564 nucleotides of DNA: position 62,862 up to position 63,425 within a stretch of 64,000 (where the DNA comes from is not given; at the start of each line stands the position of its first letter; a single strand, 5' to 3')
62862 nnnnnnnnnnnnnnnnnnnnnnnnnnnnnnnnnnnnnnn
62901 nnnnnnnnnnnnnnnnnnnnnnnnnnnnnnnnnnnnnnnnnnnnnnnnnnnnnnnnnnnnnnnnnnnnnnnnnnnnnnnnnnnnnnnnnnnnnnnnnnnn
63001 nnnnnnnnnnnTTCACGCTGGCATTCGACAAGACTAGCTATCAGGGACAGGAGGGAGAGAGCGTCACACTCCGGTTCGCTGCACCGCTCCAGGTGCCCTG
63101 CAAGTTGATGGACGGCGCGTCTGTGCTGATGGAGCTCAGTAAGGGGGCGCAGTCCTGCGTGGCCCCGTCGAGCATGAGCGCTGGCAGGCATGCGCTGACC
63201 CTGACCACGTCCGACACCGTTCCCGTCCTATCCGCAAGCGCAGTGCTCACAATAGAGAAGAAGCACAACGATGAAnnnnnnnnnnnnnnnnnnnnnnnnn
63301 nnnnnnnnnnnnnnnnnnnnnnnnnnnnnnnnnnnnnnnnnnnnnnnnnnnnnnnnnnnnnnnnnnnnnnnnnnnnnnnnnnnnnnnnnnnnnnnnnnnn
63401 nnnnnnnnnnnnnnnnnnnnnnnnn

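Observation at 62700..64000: Unusual architecture: protease domain followed by four or more tandem ~90-aa beta-sandwich-like modules and an acidic proline linker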

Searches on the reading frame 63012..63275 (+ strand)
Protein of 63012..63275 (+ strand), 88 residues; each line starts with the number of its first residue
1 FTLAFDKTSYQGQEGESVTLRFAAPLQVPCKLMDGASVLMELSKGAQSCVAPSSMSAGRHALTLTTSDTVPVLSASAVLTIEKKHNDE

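Call 22: search_protein_families(library=pfam, proteins=[window:63012-63275:+], max_evalue=10)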
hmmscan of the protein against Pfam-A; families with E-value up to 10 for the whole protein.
seq(88 aa): 0 families
